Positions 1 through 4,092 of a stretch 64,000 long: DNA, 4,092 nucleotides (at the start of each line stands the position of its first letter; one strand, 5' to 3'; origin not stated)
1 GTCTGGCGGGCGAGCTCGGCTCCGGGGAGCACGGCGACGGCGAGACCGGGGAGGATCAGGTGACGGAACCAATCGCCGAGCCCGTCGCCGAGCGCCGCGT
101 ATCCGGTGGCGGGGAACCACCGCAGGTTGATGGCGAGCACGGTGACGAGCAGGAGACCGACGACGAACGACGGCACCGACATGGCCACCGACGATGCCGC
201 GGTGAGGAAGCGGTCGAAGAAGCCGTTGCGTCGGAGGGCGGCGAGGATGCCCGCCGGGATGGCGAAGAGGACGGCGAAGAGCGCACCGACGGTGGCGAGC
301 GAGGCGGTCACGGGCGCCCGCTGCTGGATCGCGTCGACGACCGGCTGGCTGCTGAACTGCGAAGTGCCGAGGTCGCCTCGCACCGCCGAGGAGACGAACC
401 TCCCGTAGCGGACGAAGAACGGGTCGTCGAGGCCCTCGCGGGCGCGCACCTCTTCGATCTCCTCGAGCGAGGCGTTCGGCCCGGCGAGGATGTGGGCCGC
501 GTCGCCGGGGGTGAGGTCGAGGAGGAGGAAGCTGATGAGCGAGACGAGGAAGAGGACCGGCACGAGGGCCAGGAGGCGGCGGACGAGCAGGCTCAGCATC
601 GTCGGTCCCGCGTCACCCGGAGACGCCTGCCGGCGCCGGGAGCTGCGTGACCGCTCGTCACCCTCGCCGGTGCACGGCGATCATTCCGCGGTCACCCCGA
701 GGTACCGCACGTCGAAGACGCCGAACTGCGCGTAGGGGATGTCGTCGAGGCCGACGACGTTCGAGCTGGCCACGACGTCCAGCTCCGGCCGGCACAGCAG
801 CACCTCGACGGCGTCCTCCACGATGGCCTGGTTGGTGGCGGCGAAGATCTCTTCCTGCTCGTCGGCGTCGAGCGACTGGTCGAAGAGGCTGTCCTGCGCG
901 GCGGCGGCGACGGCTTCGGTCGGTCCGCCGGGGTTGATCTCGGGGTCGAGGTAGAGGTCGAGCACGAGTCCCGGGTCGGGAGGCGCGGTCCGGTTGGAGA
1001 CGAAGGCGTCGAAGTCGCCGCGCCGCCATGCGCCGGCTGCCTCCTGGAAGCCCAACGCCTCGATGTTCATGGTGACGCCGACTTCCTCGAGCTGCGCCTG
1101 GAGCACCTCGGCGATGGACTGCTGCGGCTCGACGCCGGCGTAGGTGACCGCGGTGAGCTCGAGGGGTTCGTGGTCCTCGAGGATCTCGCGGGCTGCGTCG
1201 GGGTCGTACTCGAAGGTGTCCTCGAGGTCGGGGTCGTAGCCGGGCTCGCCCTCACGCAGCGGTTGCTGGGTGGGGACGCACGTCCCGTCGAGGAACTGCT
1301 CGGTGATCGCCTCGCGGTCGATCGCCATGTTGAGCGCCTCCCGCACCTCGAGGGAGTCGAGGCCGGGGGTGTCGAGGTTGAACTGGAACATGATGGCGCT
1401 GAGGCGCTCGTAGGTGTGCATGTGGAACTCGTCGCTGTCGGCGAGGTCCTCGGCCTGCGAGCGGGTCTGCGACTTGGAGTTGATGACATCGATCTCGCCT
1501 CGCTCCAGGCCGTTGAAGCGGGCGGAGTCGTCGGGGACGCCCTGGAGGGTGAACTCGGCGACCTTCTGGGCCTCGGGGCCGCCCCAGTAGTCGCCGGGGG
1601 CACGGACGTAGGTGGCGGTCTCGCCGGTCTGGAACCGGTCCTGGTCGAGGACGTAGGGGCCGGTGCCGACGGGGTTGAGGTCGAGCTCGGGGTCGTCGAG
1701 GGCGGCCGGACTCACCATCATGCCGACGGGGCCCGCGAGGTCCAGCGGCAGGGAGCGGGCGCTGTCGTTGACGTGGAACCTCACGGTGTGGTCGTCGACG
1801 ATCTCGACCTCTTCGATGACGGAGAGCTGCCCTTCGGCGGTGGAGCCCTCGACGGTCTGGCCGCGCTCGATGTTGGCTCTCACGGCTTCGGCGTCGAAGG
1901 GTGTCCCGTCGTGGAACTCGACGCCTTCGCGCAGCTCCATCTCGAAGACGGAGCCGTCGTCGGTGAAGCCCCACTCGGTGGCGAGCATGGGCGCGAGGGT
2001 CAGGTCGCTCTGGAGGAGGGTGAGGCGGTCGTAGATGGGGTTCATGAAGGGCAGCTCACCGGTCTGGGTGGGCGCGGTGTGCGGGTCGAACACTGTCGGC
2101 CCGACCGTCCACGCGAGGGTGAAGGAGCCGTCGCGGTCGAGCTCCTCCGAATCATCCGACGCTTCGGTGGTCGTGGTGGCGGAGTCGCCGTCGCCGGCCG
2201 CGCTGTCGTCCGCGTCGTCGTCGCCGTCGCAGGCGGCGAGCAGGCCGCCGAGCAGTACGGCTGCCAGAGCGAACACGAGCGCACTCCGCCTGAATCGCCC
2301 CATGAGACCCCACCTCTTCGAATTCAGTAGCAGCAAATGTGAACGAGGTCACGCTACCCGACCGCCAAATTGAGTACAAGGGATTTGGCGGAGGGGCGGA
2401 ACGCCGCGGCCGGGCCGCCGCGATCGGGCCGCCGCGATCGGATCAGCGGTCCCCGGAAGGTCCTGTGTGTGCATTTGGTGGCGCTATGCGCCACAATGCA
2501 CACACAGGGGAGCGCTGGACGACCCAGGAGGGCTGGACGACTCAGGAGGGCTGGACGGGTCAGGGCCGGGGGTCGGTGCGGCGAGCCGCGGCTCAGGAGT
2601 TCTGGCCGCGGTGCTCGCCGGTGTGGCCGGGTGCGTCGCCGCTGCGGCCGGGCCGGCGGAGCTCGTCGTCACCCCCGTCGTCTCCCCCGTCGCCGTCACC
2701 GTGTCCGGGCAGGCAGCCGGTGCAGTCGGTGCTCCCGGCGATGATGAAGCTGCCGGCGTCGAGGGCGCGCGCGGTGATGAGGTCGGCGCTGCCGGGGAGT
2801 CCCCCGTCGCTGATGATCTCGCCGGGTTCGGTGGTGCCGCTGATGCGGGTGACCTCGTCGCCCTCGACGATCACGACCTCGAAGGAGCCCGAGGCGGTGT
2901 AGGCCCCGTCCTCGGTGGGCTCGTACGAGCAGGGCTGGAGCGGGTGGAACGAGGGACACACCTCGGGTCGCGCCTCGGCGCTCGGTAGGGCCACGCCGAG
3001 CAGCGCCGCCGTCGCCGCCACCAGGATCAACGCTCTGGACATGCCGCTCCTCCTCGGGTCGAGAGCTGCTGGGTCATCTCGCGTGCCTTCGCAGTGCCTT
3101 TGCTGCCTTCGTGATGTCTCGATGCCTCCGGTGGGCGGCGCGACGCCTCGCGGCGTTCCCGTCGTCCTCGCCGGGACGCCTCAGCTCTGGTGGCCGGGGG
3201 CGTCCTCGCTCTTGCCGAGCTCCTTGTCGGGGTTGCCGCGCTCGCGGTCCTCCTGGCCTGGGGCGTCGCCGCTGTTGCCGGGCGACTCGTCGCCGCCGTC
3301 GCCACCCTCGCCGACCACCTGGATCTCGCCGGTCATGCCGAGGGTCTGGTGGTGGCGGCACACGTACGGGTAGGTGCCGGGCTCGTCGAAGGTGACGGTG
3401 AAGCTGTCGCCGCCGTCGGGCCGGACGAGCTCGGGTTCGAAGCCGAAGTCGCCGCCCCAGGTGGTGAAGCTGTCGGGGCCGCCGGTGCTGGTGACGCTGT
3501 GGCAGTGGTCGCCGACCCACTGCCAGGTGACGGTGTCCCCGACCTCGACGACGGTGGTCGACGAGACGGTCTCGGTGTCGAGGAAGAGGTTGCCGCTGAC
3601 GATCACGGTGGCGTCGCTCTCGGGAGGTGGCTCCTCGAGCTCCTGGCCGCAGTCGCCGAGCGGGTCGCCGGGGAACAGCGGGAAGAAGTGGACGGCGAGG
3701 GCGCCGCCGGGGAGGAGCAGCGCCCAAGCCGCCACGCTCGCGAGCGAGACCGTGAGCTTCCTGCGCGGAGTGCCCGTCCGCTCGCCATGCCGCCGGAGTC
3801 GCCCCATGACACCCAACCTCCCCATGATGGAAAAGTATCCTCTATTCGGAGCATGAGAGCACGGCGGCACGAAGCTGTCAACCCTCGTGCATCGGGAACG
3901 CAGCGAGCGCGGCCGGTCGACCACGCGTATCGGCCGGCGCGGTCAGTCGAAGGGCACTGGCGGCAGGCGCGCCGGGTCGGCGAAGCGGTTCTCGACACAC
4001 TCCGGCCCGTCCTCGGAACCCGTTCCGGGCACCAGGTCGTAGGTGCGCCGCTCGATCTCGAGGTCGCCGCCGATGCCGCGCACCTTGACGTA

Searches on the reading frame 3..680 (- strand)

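Call 52: search_protein_families(library=pfam, proteins=[window:3-680:-], max_evalue=0.0001)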
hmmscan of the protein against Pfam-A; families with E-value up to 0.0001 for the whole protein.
window:3-680:- (226 aa): 2 families
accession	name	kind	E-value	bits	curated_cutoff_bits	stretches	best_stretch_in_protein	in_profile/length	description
PF19300.4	BPD_transp_1_N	-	2.3e-15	57.2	23.8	1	28-129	1-114/114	Binding-prot-dependent transport system membrane comp, N-term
PF00528.27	BPD_transp_1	-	5.6e-11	43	26.4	1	140-222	1-66/184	Binding-protein-dependent transport system inner membrane component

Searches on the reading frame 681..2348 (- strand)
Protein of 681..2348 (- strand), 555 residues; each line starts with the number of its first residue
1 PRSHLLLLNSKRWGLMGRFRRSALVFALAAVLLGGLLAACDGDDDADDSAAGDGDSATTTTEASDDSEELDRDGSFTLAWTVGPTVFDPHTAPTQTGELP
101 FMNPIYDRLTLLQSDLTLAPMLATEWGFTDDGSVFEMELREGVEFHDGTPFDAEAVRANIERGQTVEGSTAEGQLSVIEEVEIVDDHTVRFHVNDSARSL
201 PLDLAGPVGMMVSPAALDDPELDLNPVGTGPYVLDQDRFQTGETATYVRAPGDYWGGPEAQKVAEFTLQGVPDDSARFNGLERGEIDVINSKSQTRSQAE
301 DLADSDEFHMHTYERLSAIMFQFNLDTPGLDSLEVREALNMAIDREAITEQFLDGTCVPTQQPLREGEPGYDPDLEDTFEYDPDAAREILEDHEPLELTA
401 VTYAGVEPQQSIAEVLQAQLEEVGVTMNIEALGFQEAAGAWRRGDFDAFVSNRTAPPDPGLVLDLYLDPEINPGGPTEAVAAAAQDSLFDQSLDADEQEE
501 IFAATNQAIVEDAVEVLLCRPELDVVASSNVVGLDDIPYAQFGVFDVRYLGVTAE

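Call 52: search_protein_families(library=pfam, proteins=[window:681-2348:-], max_evalue=0.0001)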
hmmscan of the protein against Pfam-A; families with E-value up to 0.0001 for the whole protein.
window:681-2348:- (555 aa): 1 family
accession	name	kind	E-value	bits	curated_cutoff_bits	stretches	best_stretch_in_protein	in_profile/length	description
PF00496.27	SBP_bac_5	-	3e-71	240.9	32.4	1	118-467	2-361/368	Bacterial extracellular solute-binding proteins, family 5 Middle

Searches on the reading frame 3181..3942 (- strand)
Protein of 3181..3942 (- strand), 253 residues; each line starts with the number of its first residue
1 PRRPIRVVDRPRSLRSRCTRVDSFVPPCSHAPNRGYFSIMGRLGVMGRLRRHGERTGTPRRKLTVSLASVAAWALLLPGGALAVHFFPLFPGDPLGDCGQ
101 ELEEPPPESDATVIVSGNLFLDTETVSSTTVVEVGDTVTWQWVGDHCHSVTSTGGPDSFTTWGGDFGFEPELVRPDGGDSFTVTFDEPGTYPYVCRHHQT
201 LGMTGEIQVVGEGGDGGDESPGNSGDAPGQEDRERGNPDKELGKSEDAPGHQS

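Call 52: search_protein_families(library=pfam, proteins=[window:3181-3942:-], max_evalue=0.0001)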
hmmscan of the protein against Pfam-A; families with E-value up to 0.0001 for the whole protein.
window:3181-3942:- (253 aa): 1 family
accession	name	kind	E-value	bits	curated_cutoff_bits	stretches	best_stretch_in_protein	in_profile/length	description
PF00127.26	Copper-bind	-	4.2e-09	37.2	21.2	1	130-209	19-98/99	Copper binding proteins, plastocyanin/azurin family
